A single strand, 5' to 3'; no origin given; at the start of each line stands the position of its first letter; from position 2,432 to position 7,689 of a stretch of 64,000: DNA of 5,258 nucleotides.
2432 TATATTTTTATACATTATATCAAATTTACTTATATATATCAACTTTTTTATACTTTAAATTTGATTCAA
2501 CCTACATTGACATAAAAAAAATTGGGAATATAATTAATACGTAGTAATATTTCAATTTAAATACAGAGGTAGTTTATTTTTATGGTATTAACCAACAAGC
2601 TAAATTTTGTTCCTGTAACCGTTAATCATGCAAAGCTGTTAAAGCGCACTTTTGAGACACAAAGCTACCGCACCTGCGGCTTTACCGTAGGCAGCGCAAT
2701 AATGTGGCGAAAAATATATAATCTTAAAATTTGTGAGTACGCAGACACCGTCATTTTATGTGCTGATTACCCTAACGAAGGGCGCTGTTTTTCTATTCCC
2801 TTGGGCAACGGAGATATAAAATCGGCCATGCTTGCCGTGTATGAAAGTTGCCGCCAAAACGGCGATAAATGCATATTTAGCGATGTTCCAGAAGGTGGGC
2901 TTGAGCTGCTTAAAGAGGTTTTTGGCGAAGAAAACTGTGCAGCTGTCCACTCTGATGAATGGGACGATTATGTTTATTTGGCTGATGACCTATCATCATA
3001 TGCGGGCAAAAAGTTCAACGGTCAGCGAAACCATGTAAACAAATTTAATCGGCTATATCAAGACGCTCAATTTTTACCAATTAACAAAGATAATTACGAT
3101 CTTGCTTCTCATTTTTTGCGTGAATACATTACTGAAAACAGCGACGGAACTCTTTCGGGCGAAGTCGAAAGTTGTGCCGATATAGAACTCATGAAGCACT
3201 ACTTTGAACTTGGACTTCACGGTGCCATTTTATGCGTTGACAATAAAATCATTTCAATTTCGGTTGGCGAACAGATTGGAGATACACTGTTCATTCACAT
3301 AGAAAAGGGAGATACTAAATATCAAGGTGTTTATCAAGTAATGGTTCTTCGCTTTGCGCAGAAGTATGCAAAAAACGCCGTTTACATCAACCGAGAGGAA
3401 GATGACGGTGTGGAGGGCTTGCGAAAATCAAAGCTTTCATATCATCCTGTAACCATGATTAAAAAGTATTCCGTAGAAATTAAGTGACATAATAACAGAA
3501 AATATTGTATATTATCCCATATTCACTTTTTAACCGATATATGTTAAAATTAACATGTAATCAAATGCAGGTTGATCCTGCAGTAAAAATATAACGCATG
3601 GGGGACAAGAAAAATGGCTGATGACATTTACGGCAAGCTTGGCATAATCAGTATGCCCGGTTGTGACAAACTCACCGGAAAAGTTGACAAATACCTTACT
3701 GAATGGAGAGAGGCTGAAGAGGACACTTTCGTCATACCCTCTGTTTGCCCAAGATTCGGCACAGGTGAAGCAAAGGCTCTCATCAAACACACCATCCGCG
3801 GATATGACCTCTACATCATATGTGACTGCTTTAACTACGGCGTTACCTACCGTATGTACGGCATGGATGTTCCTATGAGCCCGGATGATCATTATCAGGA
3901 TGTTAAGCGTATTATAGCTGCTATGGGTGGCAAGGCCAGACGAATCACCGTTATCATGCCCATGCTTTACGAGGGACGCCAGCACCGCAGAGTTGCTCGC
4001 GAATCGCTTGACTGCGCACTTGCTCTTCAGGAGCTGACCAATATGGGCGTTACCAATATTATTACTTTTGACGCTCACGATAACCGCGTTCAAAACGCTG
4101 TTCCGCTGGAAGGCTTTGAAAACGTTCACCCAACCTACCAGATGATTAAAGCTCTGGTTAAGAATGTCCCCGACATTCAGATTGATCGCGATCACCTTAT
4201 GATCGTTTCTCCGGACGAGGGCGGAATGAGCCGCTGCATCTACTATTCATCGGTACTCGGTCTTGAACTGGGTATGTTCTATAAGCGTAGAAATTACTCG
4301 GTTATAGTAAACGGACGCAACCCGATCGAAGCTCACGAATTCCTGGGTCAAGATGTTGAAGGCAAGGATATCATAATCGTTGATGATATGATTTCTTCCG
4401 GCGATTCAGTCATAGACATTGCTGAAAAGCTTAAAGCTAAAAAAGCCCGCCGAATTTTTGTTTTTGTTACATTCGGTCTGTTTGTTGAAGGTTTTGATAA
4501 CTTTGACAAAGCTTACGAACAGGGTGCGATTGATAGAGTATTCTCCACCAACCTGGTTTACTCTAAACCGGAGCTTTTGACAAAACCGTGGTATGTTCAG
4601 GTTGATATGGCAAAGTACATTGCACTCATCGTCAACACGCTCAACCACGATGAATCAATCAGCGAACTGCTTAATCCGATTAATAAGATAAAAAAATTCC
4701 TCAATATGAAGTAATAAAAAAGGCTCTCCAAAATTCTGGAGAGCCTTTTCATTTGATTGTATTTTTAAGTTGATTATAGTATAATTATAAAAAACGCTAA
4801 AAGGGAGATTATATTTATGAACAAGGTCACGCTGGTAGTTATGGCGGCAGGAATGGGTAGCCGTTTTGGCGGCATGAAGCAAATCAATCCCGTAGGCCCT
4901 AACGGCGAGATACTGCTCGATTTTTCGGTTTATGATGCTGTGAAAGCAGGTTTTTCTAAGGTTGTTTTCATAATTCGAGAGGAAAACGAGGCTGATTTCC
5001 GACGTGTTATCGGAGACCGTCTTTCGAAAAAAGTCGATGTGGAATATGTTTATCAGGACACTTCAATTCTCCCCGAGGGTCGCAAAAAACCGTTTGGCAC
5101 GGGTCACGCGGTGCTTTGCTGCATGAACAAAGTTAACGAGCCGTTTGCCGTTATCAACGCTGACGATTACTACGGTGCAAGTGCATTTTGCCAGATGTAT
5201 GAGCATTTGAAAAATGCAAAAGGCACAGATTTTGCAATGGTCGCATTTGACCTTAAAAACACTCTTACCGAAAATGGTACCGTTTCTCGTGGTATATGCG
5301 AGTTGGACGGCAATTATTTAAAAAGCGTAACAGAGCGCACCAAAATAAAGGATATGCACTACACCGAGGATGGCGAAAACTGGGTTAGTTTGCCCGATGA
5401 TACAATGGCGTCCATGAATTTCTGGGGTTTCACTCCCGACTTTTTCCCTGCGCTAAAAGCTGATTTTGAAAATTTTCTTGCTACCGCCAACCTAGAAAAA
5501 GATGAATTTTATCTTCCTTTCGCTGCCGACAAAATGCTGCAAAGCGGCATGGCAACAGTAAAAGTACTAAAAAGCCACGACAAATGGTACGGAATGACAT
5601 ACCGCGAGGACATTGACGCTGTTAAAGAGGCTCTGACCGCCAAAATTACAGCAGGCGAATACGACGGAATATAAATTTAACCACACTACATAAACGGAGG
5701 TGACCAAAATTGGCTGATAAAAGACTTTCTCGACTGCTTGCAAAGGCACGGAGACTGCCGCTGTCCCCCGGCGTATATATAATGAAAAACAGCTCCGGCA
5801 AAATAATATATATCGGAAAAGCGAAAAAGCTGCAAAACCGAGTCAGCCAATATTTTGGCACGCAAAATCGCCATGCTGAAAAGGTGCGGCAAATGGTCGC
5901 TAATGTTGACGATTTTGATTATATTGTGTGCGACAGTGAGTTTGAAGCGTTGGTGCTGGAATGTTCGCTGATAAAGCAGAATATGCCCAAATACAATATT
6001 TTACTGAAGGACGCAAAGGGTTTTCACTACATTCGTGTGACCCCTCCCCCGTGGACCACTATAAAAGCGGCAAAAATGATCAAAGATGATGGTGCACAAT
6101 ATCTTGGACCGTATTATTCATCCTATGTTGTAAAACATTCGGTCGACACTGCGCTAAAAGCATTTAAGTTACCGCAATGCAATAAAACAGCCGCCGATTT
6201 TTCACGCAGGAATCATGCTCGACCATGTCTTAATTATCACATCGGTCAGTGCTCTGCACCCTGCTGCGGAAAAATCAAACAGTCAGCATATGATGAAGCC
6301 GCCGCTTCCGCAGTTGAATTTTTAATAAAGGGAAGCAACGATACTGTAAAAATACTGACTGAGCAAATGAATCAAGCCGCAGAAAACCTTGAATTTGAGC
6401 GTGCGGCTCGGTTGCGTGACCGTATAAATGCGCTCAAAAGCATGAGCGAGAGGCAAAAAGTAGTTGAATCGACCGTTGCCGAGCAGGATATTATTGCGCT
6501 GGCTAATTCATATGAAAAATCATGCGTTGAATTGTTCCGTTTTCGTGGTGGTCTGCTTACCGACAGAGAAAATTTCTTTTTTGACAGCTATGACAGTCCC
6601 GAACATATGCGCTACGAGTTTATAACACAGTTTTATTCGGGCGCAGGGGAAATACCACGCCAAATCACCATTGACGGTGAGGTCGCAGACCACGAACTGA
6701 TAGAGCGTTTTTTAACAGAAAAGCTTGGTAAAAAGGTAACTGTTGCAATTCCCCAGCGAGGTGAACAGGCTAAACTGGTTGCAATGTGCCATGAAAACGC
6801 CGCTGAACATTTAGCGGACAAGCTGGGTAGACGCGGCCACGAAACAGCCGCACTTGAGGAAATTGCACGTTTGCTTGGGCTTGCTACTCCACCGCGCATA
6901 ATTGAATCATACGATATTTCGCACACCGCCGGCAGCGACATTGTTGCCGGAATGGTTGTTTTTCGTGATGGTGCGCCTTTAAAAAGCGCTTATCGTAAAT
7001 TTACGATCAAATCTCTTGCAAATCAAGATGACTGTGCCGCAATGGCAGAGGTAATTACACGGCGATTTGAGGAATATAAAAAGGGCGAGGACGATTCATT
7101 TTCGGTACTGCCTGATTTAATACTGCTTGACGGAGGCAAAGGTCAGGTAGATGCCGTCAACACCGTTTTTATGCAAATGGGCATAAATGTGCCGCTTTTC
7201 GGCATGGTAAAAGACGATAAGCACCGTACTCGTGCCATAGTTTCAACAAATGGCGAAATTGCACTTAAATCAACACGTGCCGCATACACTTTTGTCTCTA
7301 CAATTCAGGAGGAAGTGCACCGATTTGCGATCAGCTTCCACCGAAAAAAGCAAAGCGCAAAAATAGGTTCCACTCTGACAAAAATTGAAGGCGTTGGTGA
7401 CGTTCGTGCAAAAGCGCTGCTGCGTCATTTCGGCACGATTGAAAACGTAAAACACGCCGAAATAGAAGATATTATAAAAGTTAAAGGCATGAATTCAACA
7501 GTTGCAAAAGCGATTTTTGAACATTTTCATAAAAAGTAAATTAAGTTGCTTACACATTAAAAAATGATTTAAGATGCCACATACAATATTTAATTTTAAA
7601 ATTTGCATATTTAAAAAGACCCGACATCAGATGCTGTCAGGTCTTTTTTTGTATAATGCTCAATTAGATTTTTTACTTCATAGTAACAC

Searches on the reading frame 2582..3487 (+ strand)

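Call 60: search_protein_families(library=pfam, proteins=[window:2582-3487:+], max_evalue=0.00001)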
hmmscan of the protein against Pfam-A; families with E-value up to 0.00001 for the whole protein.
window:2582-3487:+ (301 aa): 1 family
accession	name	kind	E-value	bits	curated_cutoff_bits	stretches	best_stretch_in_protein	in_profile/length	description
PF09924.15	LPG_synthase_C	-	1.2e-34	120.1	27.5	1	31-298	8-297/298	Phosphatidylglycerol lysyltransferase, C-terminal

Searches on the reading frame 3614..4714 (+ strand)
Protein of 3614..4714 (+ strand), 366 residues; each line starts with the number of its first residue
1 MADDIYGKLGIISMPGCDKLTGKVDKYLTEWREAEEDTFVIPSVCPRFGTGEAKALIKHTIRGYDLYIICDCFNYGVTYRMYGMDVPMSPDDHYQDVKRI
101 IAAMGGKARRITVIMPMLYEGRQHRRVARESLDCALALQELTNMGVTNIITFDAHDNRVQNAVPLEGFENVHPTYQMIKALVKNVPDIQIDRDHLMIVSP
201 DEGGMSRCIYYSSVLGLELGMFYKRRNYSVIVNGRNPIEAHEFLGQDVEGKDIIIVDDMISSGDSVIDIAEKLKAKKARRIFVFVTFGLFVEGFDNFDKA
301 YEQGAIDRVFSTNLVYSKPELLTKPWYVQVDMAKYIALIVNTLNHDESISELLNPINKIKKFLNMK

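Call 60: search_protein_families(library=pfam, proteins=[window:3614-4714:+], max_evalue=0.00001)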
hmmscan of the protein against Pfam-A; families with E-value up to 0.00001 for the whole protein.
window:3614-4714:+ (366 aa): 3 families
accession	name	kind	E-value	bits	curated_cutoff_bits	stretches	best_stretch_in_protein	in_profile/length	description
PF13793.12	Pribosyltran_N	-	9.6e-17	61.4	25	1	11-145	3-117/117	N-terminal domain of ribose phosphate pyrophosphokinase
PF14572.12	Pribosyl_synth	-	2.1e-12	47.8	27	1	246-353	79-183/184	Phosphoribosyl synthetase-associated domain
PF00156.33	Pribosyltran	-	6e-10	39.1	26.3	1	177-285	14-122/158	Phosphoribosyl transferase domain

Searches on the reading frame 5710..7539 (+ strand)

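Call 60: search_protein_families(library=pfam, proteins=[window:5710-7539:+], max_evalue=0.00001)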
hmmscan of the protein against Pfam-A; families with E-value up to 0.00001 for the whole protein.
window:5710-7539:+ (609 aa): 6 families
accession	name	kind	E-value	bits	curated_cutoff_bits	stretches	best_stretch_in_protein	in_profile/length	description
PF08459.17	UvrC_RNaseH_dom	-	4.4e-51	173.3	22.3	1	387-541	2-159/159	UvrC RNAse H endonuclease domain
PF22920.2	UvrC_RNaseH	-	5.1e-33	113.9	24.3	1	259-370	2-115/116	UvrC Ribonuclease H-like domain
PF02151.25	UVR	-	8e-12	44.9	21.5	1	216-244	7-35/36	UvrB/uvrC motif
PF01541.30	GIY-YIG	-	1.5e-10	41.6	22.6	1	20-96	2-78/78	GIY-YIG catalytic domain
PF14520.12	HHH_5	-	7.2e-10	39.6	27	1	555-605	3-54/57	Helix-hairpin-helix domain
PF12826.13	HHH_2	-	2.1e-09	37.8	27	1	559-608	8-57/64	Helix-hairpin-helix motif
